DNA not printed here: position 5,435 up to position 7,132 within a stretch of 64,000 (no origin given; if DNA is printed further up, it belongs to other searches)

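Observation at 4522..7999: Candidate undescribed amine-glutamylation module: GATase-like hydrolase, atypical GS ligase and MetX-like hydrolase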

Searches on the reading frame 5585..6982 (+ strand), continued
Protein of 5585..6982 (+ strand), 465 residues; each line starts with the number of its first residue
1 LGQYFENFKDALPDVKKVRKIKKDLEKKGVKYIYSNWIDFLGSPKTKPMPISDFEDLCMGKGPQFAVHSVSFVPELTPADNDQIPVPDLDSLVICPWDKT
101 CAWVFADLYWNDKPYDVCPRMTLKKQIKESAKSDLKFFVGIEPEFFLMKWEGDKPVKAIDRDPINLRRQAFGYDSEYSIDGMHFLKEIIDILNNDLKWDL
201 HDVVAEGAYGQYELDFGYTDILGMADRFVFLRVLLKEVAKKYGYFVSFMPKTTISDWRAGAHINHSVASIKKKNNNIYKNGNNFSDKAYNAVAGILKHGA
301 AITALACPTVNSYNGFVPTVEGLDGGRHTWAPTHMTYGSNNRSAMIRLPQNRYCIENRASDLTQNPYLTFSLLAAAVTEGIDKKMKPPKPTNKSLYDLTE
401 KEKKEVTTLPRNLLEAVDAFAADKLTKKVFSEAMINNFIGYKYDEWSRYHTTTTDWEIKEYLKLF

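Call 34: search_dna_similar(query=window:5585-6982:+, collection=plasmids, mode=protein, max_rows=25)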
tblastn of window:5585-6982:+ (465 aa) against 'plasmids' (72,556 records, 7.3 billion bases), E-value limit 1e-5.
Records with a match: 825; places in all: 989; records where one place covers at least 80% of the query: 597.
Best place of each record, by identity: <60% 825.
By first word of the organism name: Rhizobium 161; Ralstonia 128; Klebsiella 51; Sinorhizobium 49; Pseudosulfitobacter 45; Streptomyces 29; Acinetobacter 26; Paracoccus 26; Burkholderia 14; Shinella 14; and 131 more.
By predicted mobility (MOB-suite, as given by PLSDB): non-mobilizable 485; mobilizable 210; conjugative 130.
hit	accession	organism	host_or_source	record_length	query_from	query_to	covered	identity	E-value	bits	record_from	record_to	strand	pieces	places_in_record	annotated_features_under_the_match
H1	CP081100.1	Rhodobacteraceae bacterium M382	-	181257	4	465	99%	54.1%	2e-165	524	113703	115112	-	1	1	glutamine synthetase family protein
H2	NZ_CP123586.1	Alisedimentitalea scapharcae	Anadara broughtonii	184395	4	465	99%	54.1%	2e-165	524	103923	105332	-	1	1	glutamine synthetase family protein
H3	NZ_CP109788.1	Leisingera thetidis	-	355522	4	465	99%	53.8%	6e-167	528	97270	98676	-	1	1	glutamine synthetase family protein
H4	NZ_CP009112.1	Rhodococcus opacus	soil sample, Enrichment culture with ...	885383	20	462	95%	36.9%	5e-88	301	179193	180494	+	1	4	glutamine synthetase family protein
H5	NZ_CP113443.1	Acinetobacter baumannii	cell culture,Draining-Matting Conveyor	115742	3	465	100%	34.2%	9e-70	248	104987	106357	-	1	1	glnT: type III glutamate--ammonia ligase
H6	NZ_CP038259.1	Acinetobacter baumannii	Homo sapiens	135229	3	465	100%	34.2%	9e-70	248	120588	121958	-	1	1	glnT: type III glutamate--ammonia ligase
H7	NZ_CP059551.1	Acinetobacter seifertii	Brewery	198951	3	465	100%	34.2%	9e-70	248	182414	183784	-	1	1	glnT: type III glutamate--ammonia ligase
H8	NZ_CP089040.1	Acinetobacter ursingii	Homo sapiens,Genome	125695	3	465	100%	34.2%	2e-69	246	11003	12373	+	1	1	glnT: type III glutamate--ammonia ligase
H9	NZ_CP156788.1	Acinetobacter sp. ANC 7924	cattle,whole organism,cattle feces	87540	20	465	96%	34.1%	8e-68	242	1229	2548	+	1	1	glnT: type III glutamate--ammonia ligase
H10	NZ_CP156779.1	Acinetobacter sp. ANC 7951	cattle,whole organism,cattle feces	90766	20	465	96%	34.1%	8e-68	242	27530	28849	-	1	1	glnT: type III glutamate--ammonia ligase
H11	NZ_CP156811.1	Acinetobacter sp. ANC 7454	cattle,Whole organism,cattle feces, ...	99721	20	465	96%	34.1%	8e-68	242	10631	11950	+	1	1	glnT: type III glutamate--ammonia ligase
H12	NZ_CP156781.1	Acinetobacter sp. ANC 7933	cattle,whole organism,cattle feces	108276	20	465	96%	34.1%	8e-68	242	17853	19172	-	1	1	glnT: type III glutamate--ammonia ligase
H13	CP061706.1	Acinetobacter baumannii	paper pulp mill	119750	20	465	96%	34.1%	8e-68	242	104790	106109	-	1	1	glnT: type III glutamate--ammonia ligase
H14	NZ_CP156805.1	Acinetobacter sp. ANC 7881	cattle,whole organism,cattle feces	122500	20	465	96%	34.1%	8e-68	242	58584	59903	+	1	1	glnT: type III glutamate--ammonia ligase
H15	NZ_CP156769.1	Acinetobacter sp. ANC 7974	cattle,whole organism,cattle feces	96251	20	465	96%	34.1%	4e-68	243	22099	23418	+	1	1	glnT: type III glutamate--ammonia ligase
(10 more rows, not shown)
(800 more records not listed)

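Call 35: get_annotated_region(hit=H3, flank=12000)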
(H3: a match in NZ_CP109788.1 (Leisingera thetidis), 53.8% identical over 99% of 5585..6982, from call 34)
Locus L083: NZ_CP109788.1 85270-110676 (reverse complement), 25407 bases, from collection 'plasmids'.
description: Leisingera thetidis strain BMJM1 plasmid pBMJM1_1, complete sequence
organism: Leisingera thetidis (NCBI taxid 2930199)
taxonomy: Bacteria; Pseudomonadota; Alphaproteobacteria; Rhodobacterales; Roseobacteraceae; Leisingera; Leisingera thetidis
host: -; source: -; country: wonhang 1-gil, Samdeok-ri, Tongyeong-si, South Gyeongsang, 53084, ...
typing (MOB-suite, as given by PLSDB): non-mobilizable; replicon rep_cluster_508
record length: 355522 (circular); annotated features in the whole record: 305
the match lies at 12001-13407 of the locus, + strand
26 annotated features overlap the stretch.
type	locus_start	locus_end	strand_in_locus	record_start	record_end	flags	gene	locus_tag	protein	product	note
CDS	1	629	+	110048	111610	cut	-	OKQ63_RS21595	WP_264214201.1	trimethylamine methyltransferase family protein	-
CDS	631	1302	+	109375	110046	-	-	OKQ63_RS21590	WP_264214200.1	TetR/AcrR family transcriptional regulator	GO:0006355 - regulation of DNA-templated transcription [Evidence IEA]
CDS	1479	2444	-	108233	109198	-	speB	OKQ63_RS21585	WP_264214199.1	agmatinase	GO:0008295 - spermidine biosynthetic process [Evidence IEA]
CDS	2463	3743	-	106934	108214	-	-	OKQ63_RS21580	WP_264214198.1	TRAP transporter large permease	GO:0008643 - carbohydrate transport [Evidence IEA]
CDS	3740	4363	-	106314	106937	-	-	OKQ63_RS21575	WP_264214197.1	TRAP transporter small permease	-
CDS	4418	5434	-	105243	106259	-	dctP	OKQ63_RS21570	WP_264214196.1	TRAP transporter substrate-binding protein DctP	GO:0055085 - transmembrane transport [Evidence IEA]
CDS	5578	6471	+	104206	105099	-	-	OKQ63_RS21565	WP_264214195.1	LysR family transcriptional regulator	GO:0006355 - regulation of DNA-templated transcription [Evidence IEA]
CDS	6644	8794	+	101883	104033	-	-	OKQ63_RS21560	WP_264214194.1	TonB-dependent siderophore receptor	GO:0015891 - siderophore transport [Evidence IEA]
CDS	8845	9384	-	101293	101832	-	-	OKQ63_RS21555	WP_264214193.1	Lrp/AsnC family transcriptional regulator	-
CDS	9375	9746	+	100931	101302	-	-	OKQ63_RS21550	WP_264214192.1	hypothetical protein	-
CDS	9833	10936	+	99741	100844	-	-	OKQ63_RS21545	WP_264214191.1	aromatic ring-hydroxylating dioxygenase subunit alpha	-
CDS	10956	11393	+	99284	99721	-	gloA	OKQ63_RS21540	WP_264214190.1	lactoylglutathione lyase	GO:0005975 - carbohydrate metabolic process [Evidence IEA]; GO:0051596 - methylglyoxal catabolic process [Evidence IEA]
CDS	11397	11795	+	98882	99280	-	-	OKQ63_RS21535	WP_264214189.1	AraC family ligand binding domain-containing protein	GO:0006355 - regulation of DNA-templated transcription [Evidence IEA]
CDS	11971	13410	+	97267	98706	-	-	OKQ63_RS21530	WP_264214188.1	glutamine synthetase family protein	GO:0006542 - glutamine biosynthetic process [Evidence IEA]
CDS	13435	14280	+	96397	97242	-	-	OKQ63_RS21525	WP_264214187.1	ABC transporter permease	-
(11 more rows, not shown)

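Call 36: search_protein_families(library=pfam, proteins=[L083:14351-15406:+, L083:13435-14280:+, L083:15436-16236:+, L083:9375-9746:+, L083:11397-11795:+, L083:16307-17320:+, L083:9833-10936:+], max_evalue=0.001)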
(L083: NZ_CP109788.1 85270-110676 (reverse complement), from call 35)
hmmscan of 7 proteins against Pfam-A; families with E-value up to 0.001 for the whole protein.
L083:14351-15406:+ (351 aa): 2 families
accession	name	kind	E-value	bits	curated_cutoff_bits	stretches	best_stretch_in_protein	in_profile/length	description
PF09084.16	NMT1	-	1.4e-10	41.9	20.5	1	55-250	20-215/216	NMT1/THI5 like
PF13379.11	NMT1_2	-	0.00029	21.2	24.7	1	126-249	122-242/252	NMT1-like family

L083:13435-14280:+ (281 aa): 1 family
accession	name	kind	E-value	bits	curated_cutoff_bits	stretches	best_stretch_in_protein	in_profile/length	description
PF00528.27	BPD_transp_1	-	2.5e-23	83.2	26.4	1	104-273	1-182/184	Binding-protein-dependent transport system inner membrane component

L083:15436-16236:+ (266 aa): 6 families
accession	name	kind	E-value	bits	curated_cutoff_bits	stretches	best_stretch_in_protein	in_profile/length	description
PF00005.33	ABC_tran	-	3e-35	122.3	25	1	26-164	1-135/137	ABC transporter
PF13304.12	AAA_21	-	1.9e-06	28.6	27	0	40-79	3-44/304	AAA domain, putative AbiEii toxin, Type IV TA system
PF02463.25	SMC_N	-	0.0002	21.3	40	0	118-198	117-201/220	RecF/RecN/SMC N terminal domain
PF03193.22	RsgA_GTPase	-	0.00022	21.6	30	1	34-58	104-128/174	RsgA GTPase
PF00004.35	AAA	-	0.00066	20.6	21.2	0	40-58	2-20/131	ATPase family associated with various cellular activities (AAA)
PF13191.12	AAA_16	-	0.00084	20.3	32.6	0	16-72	2-59/167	AAA ATPase domain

L083:9375-9746:+ (123 aa): 0 families

L083:11397-11795:+ (132 aa): 5 families
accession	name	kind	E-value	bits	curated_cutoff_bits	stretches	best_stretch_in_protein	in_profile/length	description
PF06249.18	EutQ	-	9.5e-19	68.1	21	1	15-113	52-151/152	Ethanolamine utilisation protein EutQ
PF07883.17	Cupin_2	-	1e-06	28.8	27.2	1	59-99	20-60/70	Cupin domain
PF02311.25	AraC_binding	-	2.6e-06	27.6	21.1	1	59-100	25-66/135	AraC-like ligand binding domain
PF21621.3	MPI_cupin_dom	-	0.0003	21.2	27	1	60-103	32-74/79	Mannose-6-phosphate isomerase, cupin domain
PF05899.18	Cupin_3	-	0.00036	20.6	23.5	1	50-91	18-60/74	EutQ-like cupin domain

L083:16307-17320:+ (337 aa): 2 families
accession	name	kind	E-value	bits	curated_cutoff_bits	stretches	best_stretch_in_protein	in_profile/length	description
PF00561.26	Abhydrolase_1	-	3.7e-14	53.4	25.8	1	57-300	16-227/245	alpha/beta hydrolase fold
PF12697.13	Abhydrolase_6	-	0.00063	20.9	26.3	1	69-289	26-182/217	Alpha/beta hydrolase family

L083:9833-10936:+ (367 aa): 3 families
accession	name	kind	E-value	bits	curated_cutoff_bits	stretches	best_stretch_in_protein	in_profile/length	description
PF00848.25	Ring_hydroxyl_A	-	1.9e-20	74.1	24.9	1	192-358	13-204/208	Ring hydroxylating alpha subunit (catalytic domain)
PF00355.32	Rieske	-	2.7e-15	56.5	20.3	1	40-122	1-81/88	Rieske [2Fe-2S] domain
PF19112.6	VanA_C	-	0.00044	20.9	23.5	0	193-223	1-31/193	Vanillate O-demethylase oxygenase C-terminal domain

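Call 55: search_solved_structures(query=L083:14351-15406:+, max_evalue=0.01)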
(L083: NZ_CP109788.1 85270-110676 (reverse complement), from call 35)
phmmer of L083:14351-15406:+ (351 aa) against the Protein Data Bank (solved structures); distinct sequences matched with E-value up to 0.01: 1.
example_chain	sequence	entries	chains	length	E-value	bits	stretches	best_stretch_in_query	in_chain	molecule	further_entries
2x26_A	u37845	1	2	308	0.0043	19.4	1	113-189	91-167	PERIPLASMIC ALIPHATIC SULPHONATES-BINDING PROTEIN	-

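Call 56: get_annotated_region(hit=H1, flank=12000)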
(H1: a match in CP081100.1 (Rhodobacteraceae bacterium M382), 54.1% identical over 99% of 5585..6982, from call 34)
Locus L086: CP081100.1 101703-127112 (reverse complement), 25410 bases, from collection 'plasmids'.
description: Rhodobacteraceae bacterium M382 plasmid unnamed2, complete sequence
organism: Rhodobacteraceae bacterium M382 (NCBI taxid 2867017)
taxonomy: Bacteria; Pseudomonadota; Alphaproteobacteria; Rhodobacterales; Paracoccaceae; ; Rhodobacteraceae bacterium M382
host: -; source: -; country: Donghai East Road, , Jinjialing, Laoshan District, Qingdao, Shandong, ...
typing (MOB-suite, as given by PLSDB): non-mobilizable
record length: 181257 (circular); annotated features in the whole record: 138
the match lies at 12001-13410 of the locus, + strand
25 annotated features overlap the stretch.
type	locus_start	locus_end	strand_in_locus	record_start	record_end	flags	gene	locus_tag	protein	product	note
CDS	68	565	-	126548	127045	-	-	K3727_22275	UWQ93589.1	hypothetical protein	-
CDS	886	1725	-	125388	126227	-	-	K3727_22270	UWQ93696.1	alpha/beta hydrolase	-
CDS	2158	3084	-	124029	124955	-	-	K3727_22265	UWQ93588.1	LysR family transcriptional regulator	-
CDS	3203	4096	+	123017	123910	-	-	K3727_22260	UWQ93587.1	amidinotransferase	-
CDS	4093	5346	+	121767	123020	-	-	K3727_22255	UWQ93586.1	Zn-dependent hydrolase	-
CDS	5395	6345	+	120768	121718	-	-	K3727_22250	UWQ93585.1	amino acid-binding protein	-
CDS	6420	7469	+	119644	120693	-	-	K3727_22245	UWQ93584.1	glycine betaine/L-proline ABC transporter ATP-binding protein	-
CDS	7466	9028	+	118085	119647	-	-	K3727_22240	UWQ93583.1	proline/glycine betaine ABC transporter permease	-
CDS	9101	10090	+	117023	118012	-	-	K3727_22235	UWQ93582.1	arginase family protein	-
CDS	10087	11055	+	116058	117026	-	speB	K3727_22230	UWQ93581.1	agmatinase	-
CDS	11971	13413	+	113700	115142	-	-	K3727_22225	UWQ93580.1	glutamine synthetase family protein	-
CDS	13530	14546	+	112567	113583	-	-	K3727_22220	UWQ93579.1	alpha/beta fold hydrolase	-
CDS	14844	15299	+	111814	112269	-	-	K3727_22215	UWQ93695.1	Lrp/AsnC family transcriptional regulator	-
CDS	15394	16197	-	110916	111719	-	-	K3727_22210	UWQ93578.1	ABC transporter ATP-binding protein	-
CDS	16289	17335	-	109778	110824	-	-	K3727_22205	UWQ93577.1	ABC transporter substrate-binding protein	-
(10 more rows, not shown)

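Call 58: get_annotated_region(hit=H4, flank=9000)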
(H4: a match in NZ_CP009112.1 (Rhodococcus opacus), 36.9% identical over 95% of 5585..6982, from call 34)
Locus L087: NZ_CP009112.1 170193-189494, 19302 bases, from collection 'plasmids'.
description: Rhodococcus opacus strain 1CP plasmid pR1CP1, complete sequence
organism: Rhodococcus opacus (NCBI taxid 37919)
taxonomy: Bacteria; Actinomycetota; Actinomycetes; Mycobacteriales; Nocardiaceae; Rhodococcus; Rhodococcus opacus
host: -; source: soil sample, Enrichment culture with 4-chlorophenol and 2,4-dichlorophenol; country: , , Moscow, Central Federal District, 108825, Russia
typing (MOB-suite, as given by PLSDB): mobilizable; relaxase MOBP
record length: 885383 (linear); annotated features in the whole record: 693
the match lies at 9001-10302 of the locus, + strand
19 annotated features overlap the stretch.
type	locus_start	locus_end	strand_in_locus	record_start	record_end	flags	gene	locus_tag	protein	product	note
CDS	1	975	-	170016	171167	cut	-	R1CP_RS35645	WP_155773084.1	alpha/beta hydrolase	-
CDS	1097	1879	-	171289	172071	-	-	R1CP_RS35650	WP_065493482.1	SDR family oxidoreductase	-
CDS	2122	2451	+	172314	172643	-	-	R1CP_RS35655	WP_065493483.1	DUF202 domain-containing protein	-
CDS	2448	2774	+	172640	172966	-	-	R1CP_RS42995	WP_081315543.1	DUF202 domain-containing protein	-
CDS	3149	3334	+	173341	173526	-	-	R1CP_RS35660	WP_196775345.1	hypothetical protein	-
CDS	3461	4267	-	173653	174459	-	-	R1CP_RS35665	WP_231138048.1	transposase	-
CDS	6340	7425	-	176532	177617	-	-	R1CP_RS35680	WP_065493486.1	LacI family DNA-binding transcriptional regulator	GO:0006351 - DNA-templated transcription [Evidence IEA]; GO:0045892 - negative regulation of DNA-templated ...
CDS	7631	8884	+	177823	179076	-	-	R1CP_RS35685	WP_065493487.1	DUF1116 domain-containing protein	-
CDS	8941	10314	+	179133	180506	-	-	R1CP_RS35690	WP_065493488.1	glutamine synthetase family protein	-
CDS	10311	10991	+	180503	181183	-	-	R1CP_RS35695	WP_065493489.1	gamma-glutamyl-gamma-aminobutyrate hydrolase family protein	-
CDS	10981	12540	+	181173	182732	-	-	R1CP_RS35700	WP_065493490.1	cytosine permease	GO:0055085 - transmembrane transport [Evidence IEA]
CDS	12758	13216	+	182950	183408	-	-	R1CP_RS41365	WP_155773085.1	hypothetical protein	-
CDS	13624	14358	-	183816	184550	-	-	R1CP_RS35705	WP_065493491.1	TetR/AcrR family transcriptional regulator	GO:0006355 - regulation of DNA-templated transcription [Evidence IEA]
CDS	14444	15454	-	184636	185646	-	lipA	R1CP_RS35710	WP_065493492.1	lipoyl synthase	GO:0009107 - lipoate biosynthetic process [Evidence IEA]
CDS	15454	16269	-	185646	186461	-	-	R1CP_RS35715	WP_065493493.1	2-oxo acid dehydrogenase subunit E2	-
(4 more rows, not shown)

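Call 61: search_protein_families(library=ncbifam, proteins=[L010:20-1489:+, L010:1509-2450:+, L010:2438-3274:+, L010:3274-4608:+], max_evalue=0.00001)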
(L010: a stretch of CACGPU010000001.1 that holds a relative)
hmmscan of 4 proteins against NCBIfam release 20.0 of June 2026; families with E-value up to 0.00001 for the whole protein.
L010:20-1489:+ (489 aa): 4 families
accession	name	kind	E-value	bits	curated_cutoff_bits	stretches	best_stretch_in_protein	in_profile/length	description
TIGR03105.1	gln_synth_III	equivalog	1.2e-89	300.9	469.6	2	301-486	244-435/435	type III glutamate--ammonia ligase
TIGR00653.1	GlnA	equivalog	2.4e-73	247.4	429.15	2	192-486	186-462/462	type I glutamate--ammonia ligase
NF045547.1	GGputSyn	equivalog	1.4e-67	228.3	650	2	302-479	251-437/438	gamma-glutamylputrescine synthetase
NF007006.0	PRK09469.1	equivalog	4.9e-29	101.2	845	2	293-484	269-466/469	glutamate--ammonia ligase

L010:1509-2450:+ (313 aa): 8 families
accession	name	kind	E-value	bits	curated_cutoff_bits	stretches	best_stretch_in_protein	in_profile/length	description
NF001484.0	PRK00331.1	subfamily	2.4e-30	105.5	381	1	131-292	40-200/601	isomerizing glutamine--fructose-6-phosphate transaminase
TIGR01135.1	glmS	equivalog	3.9e-29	101.6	418.05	1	132-291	40-198/607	glutamine--fructose-6-phosphate transaminase (isomerizing)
TIGR01134.1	purF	equivalog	2.6e-25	89.7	350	1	134-305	42-213/432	amidophosphoribosyltransferase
TIGR01536.1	asn_synth_AEB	equivalog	7.4e-20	71.4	267.1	1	161-293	49-169/517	asparagine synthase (glutamine-hydrolyzing)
TIGR03104.1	trio_amidotrans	equivalog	4.3e-14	51.7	570.1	1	157-289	42-164/589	N-acetylglutaminylglutamine amidotransferase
NF006949.0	PRK09431.1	equivalog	1.4e-13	50.2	499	1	160-293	46-168/554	asparagine synthase B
TIGR03108.1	eps_aminotran_1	hypoth_equivalog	1.7e-11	43.5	816.9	1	159-286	45-162/628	XrtA/PEP-CTERM system amidotransferase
NF033535.1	lass_lactam_cya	exception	8.3e-06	24.6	525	0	1-37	1-37/668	lasso peptide isopeptide bond-forming cyclase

L010:2438-3274:+ (278 aa): 2 families
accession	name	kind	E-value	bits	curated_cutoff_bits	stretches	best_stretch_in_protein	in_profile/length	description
TIGR03122.1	one_C_dehyd_C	equivalog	2.7e-20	72.7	130.65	1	96-218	63-213/260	formylmethanofuran dehydrogenase subunit C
NF042910.1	FMH_DH_FwdC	exception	3.2e-17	62.4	340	1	114-228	84-201/271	tungsten-dependent formylmethanofuran dehydrogenase subunit FwdC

L010:3274-4608:+ (444 aa): 4 families
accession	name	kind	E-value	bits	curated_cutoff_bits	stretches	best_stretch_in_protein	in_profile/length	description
NF008730.0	PRK11750.1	equivalog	4.1e-36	123.8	1047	1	91-407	864-1163/1490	glutamate synthase large subunit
TIGR03966.1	actino_HemFlav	equivalog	7.2e-08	31.5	470.85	1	276-332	287-341/385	pre-mycofactocin synthase MftD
TIGR03151.1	enACPred_II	equivalog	1.8e-07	30.8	453.1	1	284-333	152-201/307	enoyl-[acyl-carrier-protein] reductase FabK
TIGR02151.1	IPP_isom_2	equivalog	6.3e-06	25.3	281.3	0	287-326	252-292/338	type 2 isopentenyl-diphosphate Delta-isomerase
